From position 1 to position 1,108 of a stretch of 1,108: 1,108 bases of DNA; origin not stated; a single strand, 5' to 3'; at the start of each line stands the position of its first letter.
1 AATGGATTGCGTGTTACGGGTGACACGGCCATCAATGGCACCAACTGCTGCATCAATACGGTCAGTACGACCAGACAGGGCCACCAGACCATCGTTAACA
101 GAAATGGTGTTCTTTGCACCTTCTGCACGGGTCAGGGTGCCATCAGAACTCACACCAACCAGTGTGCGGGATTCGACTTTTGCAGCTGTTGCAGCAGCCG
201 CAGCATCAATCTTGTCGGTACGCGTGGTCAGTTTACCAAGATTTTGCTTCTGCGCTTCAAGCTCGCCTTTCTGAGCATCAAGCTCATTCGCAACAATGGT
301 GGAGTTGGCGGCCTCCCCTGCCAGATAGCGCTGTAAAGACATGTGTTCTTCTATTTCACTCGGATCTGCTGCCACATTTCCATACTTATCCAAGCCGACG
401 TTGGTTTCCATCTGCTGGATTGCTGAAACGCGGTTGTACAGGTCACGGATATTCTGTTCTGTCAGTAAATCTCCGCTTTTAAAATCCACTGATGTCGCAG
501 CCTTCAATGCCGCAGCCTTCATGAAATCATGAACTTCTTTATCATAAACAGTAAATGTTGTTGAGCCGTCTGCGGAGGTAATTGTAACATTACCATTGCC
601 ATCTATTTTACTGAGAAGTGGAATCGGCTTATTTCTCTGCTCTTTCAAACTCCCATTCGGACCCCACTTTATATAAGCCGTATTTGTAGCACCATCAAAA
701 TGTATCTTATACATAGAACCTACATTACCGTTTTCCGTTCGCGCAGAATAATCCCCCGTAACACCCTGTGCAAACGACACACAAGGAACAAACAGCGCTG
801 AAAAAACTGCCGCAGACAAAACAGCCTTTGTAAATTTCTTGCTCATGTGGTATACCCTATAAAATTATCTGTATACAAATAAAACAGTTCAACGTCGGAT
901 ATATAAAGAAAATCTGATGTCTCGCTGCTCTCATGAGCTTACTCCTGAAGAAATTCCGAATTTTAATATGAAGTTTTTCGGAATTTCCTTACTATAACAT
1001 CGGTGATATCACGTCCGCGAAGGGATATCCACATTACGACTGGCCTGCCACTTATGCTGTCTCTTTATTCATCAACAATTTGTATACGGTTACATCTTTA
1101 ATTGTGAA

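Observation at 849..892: Two GTATAC-core palindromes 21 bp apart overlapping the predicted core promoter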

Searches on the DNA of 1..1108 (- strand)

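Call 5: search_dna_similar(query=window:1-1108:-, collection=ecoli_genomes, mode=near, max_rows=30)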
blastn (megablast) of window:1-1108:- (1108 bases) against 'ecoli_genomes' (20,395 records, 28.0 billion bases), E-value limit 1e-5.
Records with a match: 27; places in all: 77; records where one place covers at least 80% of the query: 10.
Genomes with a match: 27 of 5426; with a place that covers at least 80% of the query: 10. Places per genome that has any: lowest 1, median 3, highest 6. On chromosomes: 77 places; on plasmids: 0.
Best place of each record, by identity: 95-99% 19; 90-95% 7; 80-90% 1.
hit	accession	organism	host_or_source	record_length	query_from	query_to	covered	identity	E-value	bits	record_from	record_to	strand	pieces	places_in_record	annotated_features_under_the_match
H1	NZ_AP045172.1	Escherichia coli strain JNEC-KY176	Homo sapiens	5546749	1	1108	100%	93.9%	0e+0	1663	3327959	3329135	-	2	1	YadA C-terminal domain-containing protein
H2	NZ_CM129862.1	Escherichia coli strain SW070917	wastewater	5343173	1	1108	99%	94.1%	0e+0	1667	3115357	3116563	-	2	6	YadA C-terminal domain-containing protein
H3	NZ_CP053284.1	Escherichia coli strain SCU-104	Homo sapiens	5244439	1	1108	100%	88.9%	0e+0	1351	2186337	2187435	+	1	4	YadA C-terminal domain-containing protein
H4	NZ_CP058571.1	Escherichia coli strain EC2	Homo sapiens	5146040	1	1108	86%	95.7%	0e+0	1534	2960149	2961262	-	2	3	YadA C-terminal domain-containing protein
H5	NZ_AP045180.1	Escherichia coli strain JNEC-KY204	Homo sapiens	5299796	1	1108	84%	96.6%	0e+0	1549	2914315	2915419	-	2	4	YadA C-terminal domain-containing protein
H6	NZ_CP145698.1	Escherichia coli strain S1-KEN-03-A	Homo sapiens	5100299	1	1108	84%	96.6%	0e+0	1543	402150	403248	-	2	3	YadA C-terminal domain-containing protein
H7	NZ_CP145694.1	Escherichia coli strain S1-KEN-04-A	Homo sapiens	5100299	1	1108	84%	96.6%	0e+0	1543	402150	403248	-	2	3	YadA C-terminal domain-containing protein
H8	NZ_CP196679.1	Escherichia coli strain 99RCEF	Fregata magnificens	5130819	1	1108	84%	96.6%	0e+0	1543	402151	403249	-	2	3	YadA C-terminal domain-containing protein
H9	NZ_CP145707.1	Escherichia coli strain S1-CAM-02-A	Homo sapiens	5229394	1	1108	85%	94.6%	7e-145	1451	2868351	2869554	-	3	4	YadA C-terminal domain-containing protein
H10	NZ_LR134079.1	Escherichia coli strain NCTC9112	missing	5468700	1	1108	84%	93.0%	0e+0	1369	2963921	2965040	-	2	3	YadA C-terminal domain-containing protein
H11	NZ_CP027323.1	Escherichia coli strain 2013C-3033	Homo sapiens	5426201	1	1108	64%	98.3%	0e+0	1238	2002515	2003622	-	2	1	YadA C-terminal domain-containing protein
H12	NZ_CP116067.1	Escherichia coli strain DETEC-S792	ICU staff rectal swab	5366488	1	1108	44%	99.0%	1e-146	864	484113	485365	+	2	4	YadA C-terminal domain-containing protein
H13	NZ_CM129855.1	Escherichia coli strain SW071611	wastewater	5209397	1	1108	44%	97.3%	3e-138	825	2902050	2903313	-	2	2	YadA C-terminal domain-containing protein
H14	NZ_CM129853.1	Escherichia coli strain SW071619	wastewater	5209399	1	1108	44%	97.3%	3e-138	825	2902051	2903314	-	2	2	YadA C-terminal domain-containing protein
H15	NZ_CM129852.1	Escherichia coli strain SW07163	wastewater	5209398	1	1108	44%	97.3%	3e-138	825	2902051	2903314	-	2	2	YadA C-terminal domain-containing protein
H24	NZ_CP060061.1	Escherichia coli strain G6/7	Homo sapiens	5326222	1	301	27%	97.7%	3e-143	518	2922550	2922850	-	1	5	YadA C-terminal domain-containing protein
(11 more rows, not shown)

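Call 6: get_annotated_region(hit=H1, flank=8000)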
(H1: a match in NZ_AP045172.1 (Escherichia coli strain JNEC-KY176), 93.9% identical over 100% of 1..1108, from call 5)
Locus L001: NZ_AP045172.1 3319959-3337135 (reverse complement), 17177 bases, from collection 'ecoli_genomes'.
description: Escherichia coli strain JNEC-KY176 chromosome, complete genome
organism: Escherichia coli strain JNEC-KY176 (NCBI taxid 562)
replicon: chromosome; assembly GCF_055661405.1
host: Homo sapiens; source: clinical; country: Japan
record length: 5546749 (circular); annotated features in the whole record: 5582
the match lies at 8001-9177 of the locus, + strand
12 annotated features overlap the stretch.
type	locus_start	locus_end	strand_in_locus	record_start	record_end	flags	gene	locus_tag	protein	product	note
CDS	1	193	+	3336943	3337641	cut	-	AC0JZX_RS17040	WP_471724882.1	phage minor tail protein L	-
CDS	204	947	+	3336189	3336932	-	-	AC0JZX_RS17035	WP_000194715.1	C40 family peptidase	-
CDS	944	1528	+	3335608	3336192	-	-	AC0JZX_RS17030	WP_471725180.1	tail assembly protein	-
CDS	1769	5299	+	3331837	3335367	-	gpJ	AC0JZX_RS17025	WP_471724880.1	phage attachment tail tip protein J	-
CDS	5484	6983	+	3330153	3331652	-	-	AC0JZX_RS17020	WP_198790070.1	prophage tail fiber N-terminal domain-containing protein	-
CDS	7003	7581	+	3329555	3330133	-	-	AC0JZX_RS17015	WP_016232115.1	DUF4376 domain-containing protein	-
CDS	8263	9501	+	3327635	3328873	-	-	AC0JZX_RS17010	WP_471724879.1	YadA C-terminal domain-containing protein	-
CDS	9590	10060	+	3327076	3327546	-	-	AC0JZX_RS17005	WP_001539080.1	hypothetical protein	-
CDS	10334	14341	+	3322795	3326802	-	-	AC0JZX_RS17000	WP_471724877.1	S6 family peptidase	-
CDS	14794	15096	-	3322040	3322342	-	-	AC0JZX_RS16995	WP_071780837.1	YkgJ family cysteine cluster protein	-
CDS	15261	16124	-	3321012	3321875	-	potB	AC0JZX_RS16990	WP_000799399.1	spermidine/putrescine ABC transporter permease PotB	-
CDS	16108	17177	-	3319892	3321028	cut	potA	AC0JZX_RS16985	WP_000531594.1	spermidine/putrescine ABC transporter ATP-binding protein PotA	-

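Call 7: get_annotated_region(hit=H24, flank=8000)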
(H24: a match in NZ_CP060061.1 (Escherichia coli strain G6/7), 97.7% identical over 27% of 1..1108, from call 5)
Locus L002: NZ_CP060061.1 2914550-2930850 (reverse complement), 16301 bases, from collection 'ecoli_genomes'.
description: Escherichia coli strain G6/7 chromosome, complete genome
organism: Escherichia coli strain G6/7 (NCBI taxid 562)
replicon: chromosome; assembly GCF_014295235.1
host: Homo sapiens; source: feces from healthy individual; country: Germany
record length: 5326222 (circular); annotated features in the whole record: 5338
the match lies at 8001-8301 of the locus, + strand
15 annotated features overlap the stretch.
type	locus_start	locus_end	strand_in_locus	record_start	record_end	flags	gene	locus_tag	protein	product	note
CDS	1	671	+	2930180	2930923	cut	-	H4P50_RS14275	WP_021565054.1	C40 family peptidase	-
CDS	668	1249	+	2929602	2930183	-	-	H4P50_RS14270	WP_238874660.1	tail assembly protein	-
CDS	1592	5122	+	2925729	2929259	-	gpJ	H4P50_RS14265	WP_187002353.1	phage attachment tail tip protein J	-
CDS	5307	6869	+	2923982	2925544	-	-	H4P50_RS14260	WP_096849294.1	prophage tail fiber N-terminal domain-containing protein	-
CDS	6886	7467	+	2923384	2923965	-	-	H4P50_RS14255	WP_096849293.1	DUF4376 domain-containing protein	-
CDS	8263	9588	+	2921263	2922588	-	-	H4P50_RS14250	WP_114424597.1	YadA C-terminal domain-containing protein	-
CDS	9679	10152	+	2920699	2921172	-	-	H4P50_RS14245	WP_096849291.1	hypothetical protein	-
CDS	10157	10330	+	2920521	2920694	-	-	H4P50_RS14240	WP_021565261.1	hypothetical protein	-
CDS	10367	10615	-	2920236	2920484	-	-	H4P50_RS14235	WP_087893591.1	DinI-like family protein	-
CDS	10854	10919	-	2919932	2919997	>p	-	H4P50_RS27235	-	hypothetical protein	incomplete; partial in the middle of a contig; missing C-terminus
CDS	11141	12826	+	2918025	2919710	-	btsS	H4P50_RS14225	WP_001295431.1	two-component regulatory system sensor histidine kinase BtsS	-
CDS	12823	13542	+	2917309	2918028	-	btsR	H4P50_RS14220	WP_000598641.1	two-component system response regulator BtsR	-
CDS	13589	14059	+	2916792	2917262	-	yehS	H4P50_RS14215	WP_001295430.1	DUF1456 family protein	-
CDS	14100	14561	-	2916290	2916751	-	yehR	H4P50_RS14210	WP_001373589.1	YehR family lipoprotein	-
CDS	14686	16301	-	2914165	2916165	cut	yehQ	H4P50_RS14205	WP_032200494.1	SWIM zinc finger family protein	-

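Call 8: get_annotated_region(hit=H3, flank=8000)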
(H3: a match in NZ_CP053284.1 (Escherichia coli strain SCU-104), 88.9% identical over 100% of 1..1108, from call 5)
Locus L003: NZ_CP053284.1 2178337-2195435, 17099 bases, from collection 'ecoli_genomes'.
description: Escherichia coli strain SCU-104 chromosome, complete genome
organism: Escherichia coli strain SCU-104 (NCBI taxid 562)
replicon: chromosome; assembly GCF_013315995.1
host: Homo sapiens; source: rectal swab from healthy college student; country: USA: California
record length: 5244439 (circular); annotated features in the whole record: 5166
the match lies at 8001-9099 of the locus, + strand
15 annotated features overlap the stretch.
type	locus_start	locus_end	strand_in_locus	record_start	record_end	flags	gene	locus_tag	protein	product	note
CDS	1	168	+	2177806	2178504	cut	-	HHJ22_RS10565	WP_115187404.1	phage minor tail protein L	-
CDS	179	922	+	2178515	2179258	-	-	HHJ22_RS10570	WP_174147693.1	C40 family peptidase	-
CDS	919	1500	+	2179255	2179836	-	-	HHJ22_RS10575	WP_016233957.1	tail assembly protein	-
CDS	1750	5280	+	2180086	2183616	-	gpJ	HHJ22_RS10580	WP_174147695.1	phage attachment tail tip protein J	-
CDS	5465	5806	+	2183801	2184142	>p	-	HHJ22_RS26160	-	prophage tail fiber N-terminal domain-containing protein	incomplete; partial in the middle of a contig; missing C-terminus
CDS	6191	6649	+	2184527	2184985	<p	-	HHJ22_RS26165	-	tail fiber protein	incomplete; partial in the middle of a contig; missing N-terminus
CDS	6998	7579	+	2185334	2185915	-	-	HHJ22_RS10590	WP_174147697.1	DUF4376 domain-containing protein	-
CDS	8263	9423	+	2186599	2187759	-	-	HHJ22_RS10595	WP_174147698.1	YadA C-terminal domain-containing protein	-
CDS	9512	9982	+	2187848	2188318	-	-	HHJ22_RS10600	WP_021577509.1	hypothetical protein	-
CDS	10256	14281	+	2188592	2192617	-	-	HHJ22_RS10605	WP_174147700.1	S6 family peptidase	-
CDS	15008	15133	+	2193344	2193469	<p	-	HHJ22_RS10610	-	OmpW family outer membrane protein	incomplete; partial in the middle of a contig; missing N-terminus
CDS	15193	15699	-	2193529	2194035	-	yciE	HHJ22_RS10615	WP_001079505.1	ferritin-like domain-containing protein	-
CDS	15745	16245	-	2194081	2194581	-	yciF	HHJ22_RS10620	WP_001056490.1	ferritin-like domain-containing protein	-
CDS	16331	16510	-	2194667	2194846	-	yciG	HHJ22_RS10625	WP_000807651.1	general stress protein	-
CDS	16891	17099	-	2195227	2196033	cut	trpA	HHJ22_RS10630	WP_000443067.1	tryptophan synthase subunit alpha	-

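Call 9: search_dna_similar(query=window:840-1108:-, collection=ecoli_genomes, mode=distant, max_rows=60)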
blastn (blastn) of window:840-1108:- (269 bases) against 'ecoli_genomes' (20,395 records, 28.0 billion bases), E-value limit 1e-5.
Records with a match: 33; places in all: 105; records where one place covers at least 80% of the query: 27.
Genomes with a match: 33 of 5426; with a place that covers at least 80% of the query: 27. Places per genome that has any: lowest 1, median 3, highest 6. On chromosomes: 105 places; on plasmids: 0.
Best place of each record, by identity: 95-99% 27; 60-80% 6.
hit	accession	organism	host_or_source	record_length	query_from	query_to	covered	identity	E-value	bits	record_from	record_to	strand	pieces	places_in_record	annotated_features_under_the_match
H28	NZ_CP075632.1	Escherichia coli strain 2018-166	Homo sapiens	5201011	1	269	100%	98.5%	7e-129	468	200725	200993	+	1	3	YadA C-terminal domain-containing protein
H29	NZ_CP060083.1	Escherichia coli strain G1/2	Homo sapiens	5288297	1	269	100%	98.5%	7e-129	468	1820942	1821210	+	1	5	YadA C-terminal domain-containing protein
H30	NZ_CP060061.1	Escherichia coli strain G6/7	Homo sapiens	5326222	1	269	100%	98.5%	7e-129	468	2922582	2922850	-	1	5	YadA C-terminal domain-containing protein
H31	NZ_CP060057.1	Escherichia coli strain G8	Homo sapiens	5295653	1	269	100%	98.5%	7e-129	468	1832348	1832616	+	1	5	YadA C-terminal domain-containing protein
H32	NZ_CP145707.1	Escherichia coli strain S1-CAM-02-A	Homo sapiens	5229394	1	269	100%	98.5%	7e-129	468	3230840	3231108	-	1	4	YadA C-terminal domain-containing protein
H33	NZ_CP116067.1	Escherichia coli strain DETEC-S792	ICU staff rectal swab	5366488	1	269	100%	98.1%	1e-126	462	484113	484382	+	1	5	YadA C-terminal domain-containing protein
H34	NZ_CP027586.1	Escherichia coli strain 2012EL-2448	Homo sapiens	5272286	1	269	100%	98.1%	3e-127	463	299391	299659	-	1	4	YadA C-terminal domain-containing protein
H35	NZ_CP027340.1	Escherichia coli strain 2015C-3121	Homo sapiens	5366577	1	269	100%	98.1%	3e-127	463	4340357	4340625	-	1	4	YadA C-terminal domain-containing protein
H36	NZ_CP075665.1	Escherichia coli strain STEC2018-553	Homo sapiens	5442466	1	269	100%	98.1%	3e-127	463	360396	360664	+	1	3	YadA C-terminal domain-containing protein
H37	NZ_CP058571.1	Escherichia coli strain EC2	Homo sapiens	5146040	1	269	100%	98.1%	3e-127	463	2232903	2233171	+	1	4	YadA C-terminal domain-containing protein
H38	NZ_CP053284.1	Escherichia coli strain SCU-104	Homo sapiens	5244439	1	269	100%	98.1%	3e-127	463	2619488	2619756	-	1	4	YadA C-terminal domain-containing protein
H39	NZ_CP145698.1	Escherichia coli strain S1-KEN-03-A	Homo sapiens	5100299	1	269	100%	98.1%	3e-127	463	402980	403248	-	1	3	YadA C-terminal domain-containing protein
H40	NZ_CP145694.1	Escherichia coli strain S1-KEN-04-A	Homo sapiens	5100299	1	269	100%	98.1%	3e-127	463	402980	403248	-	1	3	YadA C-terminal domain-containing protein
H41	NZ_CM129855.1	Escherichia coli strain SW071611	wastewater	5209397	1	269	100%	98.1%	3e-127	463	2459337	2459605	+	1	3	YadA C-terminal domain-containing protein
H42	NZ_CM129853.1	Escherichia coli strain SW071619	wastewater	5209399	1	269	100%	98.1%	3e-127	463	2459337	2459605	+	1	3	YadA C-terminal domain-containing protein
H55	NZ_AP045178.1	Escherichia coli strain JNEC-KY202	Homo sapiens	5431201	94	269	65%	70.4%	2e-8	69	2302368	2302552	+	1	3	YadA C-terminal domain-containing protein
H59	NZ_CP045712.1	Escherichia coli strain FHI_NMBU_11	Homo sapiens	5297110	118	250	49%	73.1%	8e-8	66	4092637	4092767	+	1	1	none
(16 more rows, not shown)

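Call 10: search_dna_similar(query=window:840-1108:-, collection=phages, mode=distant, max_rows=40)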
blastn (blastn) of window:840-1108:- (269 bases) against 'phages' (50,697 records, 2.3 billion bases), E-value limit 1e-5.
Records with a match: 9; places in all: 9; records where one place covers at least 80% of the query: 8.
Best place of each record, by identity: 95-99% 8; 60-80% 1.
By first word of the organism name: Escherichia 8; Enterobacterial 1.
By host as written in the record: Escherichia coli C 4; Escherichia coli str. K-12 substr. MG1655 3; Escherichia coli ECOR-9 1; Escherichia coli O117:H7 strain 23169 1.
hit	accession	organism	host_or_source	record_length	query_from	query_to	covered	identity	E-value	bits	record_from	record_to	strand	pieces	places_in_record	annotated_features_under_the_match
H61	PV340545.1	Escherichia phage PhiR5_1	Escherichia coli C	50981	1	269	100%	98.5%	6e-130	468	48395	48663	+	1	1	hypothetical protein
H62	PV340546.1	Escherichia phage PhiR5_2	Escherichia coli str. K-12 substr. ...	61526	1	269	100%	98.1%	2e-128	463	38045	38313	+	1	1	hypothetical protein (x2)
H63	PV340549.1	Escherichia phage PhiR12_1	Escherichia coli str. K-12 substr. ...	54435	1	269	100%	98.1%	2e-128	463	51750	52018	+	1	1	hypothetical protein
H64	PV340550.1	Escherichia phage PhiR12_2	Escherichia coli str. K-12 substr. ...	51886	1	269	100%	98.1%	2e-128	463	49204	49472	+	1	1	hypothetical protein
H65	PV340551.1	Escherichia phage PhiR12_2_star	Escherichia coli C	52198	1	269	100%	98.1%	2e-128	463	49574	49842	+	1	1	hypothetical protein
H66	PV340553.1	Escherichia phage PhiR12_4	Escherichia coli C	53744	1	269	100%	98.1%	2e-128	463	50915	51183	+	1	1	hypothetical protein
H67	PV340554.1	Escherichia phage PhiR12_5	Escherichia coli C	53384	1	269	100%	98.1%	2e-128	463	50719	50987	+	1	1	hypothetical protein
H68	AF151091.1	Enterobacterial phage P-EibA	Escherichia coli ECOR-9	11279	1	269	100%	97.4%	1e-125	454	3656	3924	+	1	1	stem_loop | eibA: immunoglobulin-binding protein EibA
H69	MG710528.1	Escherichia phage GER2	Escherichia coli O117:H7 strain 23169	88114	94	269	65%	70.7%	4e-11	74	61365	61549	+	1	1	adhesin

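Call 11: search_rna_families(source=window, threshold=evalue, max_evalue=1)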
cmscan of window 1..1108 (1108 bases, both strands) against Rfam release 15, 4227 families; matches with E-value up to 1: 1.
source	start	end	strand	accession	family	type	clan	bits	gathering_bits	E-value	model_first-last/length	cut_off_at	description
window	221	292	-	RF00157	SNORD39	Gene; snRNA; snoRNA; CD-box;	CL00057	17.8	35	0.82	1-80/80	no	Small nucleolar RNA SNORD55/SNORD39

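Call 12: get_annotated_region(hit=H68, flank=4000)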
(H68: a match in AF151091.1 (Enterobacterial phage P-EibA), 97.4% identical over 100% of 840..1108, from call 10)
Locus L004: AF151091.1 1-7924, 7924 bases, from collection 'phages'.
description: Prophage P-EibA J protein-like protein (J) gene, partial cds; and Lom (lom), ORF-401-like protein (orf-401), ORF-191A (orf-191A), immunoglobulin-binding protein EibA (eibA), ORF-156A ...
organism: Enterobacterial phage P-EibA (NCBI taxid 120167)
taxonomy: Viruses; Duplodnaviria; Heunggongvirae; Uroviricota; Caudoviricetes
host: Escherichia coli ECOR-9; source: -; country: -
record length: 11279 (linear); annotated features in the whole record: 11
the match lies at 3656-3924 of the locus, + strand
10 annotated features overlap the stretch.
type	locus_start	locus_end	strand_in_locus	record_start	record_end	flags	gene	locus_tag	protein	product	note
CDS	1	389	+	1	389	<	J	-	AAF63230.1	J protein-like protein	similar to bacteriophage lambda host specificity tail protein J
CDS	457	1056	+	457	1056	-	lom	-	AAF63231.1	Lom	similar to bacteriophage lambda outer membrane protein Lom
CDS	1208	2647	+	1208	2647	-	orf-401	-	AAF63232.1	ORF-401-like protein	similar to bacteriophage lambda ORF-401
CDS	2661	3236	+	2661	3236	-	orf-191A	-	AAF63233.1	ORF-191A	similar to Yersinia pestis hypothetical protein encoded by pMT1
stem_loop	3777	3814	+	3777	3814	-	-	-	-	-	-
CDS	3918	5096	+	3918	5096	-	eibA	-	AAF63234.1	immunoglobulin-binding protein EibA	cell surface protein; similar to Moraxella catarrhalis UspAII and Yersinia pestis YadA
stem_loop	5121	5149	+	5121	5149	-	-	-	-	-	-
CDS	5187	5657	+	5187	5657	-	orf-156A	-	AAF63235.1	ORF-156A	-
CDS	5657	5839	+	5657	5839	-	orf-60A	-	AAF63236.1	ORF-60A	-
CDS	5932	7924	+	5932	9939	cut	eaaA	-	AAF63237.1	EaaA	similar to autotransporter proteins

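Call 13: get_annotated_region(hit=H69, flank=3000)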
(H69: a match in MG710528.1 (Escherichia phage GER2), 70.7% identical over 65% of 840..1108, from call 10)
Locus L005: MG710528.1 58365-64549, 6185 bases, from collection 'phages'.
description: Escherichia phage GER2, complete genome.
organism: Escherichia phage GER2 (NCBI taxid 2070178)
taxonomy: Viruses; Duplodnaviria; Heunggongvirae; Uroviricota; Caudoviricetes; Sepvirinae; Oslovirus
host: Escherichia coli O117:H7 strain 23169; source: United Kingdom; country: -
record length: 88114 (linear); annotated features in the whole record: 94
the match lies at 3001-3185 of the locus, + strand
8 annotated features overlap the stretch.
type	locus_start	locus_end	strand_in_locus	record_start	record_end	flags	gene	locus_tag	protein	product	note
CDS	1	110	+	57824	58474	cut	-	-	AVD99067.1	hypothetical protein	-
CDS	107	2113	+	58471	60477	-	-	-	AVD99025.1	putative tail fiber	-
CDS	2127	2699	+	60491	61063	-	-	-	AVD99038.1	tail fiber protein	-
CDS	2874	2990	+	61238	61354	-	-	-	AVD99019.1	hypothetical protein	-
CDS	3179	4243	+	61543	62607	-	-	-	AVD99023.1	adhesin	-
CDS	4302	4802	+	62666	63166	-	-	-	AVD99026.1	hypothetical protein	-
CDS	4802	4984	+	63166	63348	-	-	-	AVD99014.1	hypothetical protein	-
CDS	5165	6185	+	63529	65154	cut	-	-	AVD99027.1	hypothetical protein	-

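Call 14: get_annotated_region(hit=H55, flank=3000)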
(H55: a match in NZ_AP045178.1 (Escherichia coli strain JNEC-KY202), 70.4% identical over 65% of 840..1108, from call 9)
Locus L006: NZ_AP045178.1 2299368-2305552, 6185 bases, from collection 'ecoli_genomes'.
description: Escherichia coli strain JNEC-KY202 chromosome, complete genome
organism: Escherichia coli strain JNEC-KY202 (NCBI taxid 562)
replicon: chromosome; assembly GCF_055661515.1
host: Homo sapiens; source: clinical; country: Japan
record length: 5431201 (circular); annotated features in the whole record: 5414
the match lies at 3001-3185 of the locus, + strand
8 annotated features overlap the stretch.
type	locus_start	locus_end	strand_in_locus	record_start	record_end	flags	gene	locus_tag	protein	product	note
CDS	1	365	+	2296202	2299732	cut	gpJ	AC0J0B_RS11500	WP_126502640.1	phage attachment tail tip protein J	-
CDS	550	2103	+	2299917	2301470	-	-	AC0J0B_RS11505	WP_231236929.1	prophage tail fiber N-terminal domain-containing protein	-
CDS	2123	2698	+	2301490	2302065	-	-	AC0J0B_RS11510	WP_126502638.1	DUF4376 domain-containing protein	-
CDS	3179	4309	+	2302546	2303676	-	-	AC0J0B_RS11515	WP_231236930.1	YadA C-terminal domain-containing protein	-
CDS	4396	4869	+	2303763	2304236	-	-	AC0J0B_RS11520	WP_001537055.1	hypothetical protein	-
CDS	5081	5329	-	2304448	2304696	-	-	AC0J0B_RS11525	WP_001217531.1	DinI-like family protein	-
CDS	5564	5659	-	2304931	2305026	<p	-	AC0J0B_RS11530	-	hypothetical protein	incomplete; partial in the middle of a contig; missing C-terminus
CDS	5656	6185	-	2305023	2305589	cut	yecD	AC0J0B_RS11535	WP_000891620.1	hydrolase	-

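Call 15: get_annotated_region(hit=H59, flank=3000)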
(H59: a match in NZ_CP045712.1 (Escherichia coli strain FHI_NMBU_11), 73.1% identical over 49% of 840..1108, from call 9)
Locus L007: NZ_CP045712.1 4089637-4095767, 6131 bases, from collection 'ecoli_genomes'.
description: Escherichia coli strain FHI_NMBU_11 chromosome, complete genome
organism: Escherichia coli strain FHI_NMBU_11 (NCBI taxid 562)
replicon: chromosome; assembly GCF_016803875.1
host: Homo sapiens; source: feces; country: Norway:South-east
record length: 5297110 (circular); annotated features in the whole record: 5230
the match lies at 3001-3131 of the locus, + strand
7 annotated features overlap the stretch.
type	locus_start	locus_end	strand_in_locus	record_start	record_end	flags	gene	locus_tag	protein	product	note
CDS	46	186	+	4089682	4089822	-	-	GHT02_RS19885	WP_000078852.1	Hok/Gef family protein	-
CDS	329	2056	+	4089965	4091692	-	-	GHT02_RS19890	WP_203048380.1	prophage tail fiber N-terminal domain-containing protein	-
CDS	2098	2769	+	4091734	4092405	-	-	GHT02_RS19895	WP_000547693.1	DUF4376 domain-containing protein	-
CDS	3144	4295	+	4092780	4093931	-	-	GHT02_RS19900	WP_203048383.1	YadA-like family protein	-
CDS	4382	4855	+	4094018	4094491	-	-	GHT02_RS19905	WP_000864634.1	hypothetical protein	-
CDS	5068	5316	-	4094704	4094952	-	-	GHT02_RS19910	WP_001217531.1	DinI-like family protein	-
tmRNA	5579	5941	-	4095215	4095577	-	ssrA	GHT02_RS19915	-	transfer-messenger RNA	-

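Call 63: search_rna_families(source=L004, start=3150, end=3960, threshold=evalue, max_evalue=1)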
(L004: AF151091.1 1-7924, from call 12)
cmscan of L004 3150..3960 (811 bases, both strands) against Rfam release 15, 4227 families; matches with E-value up to 1: 0.
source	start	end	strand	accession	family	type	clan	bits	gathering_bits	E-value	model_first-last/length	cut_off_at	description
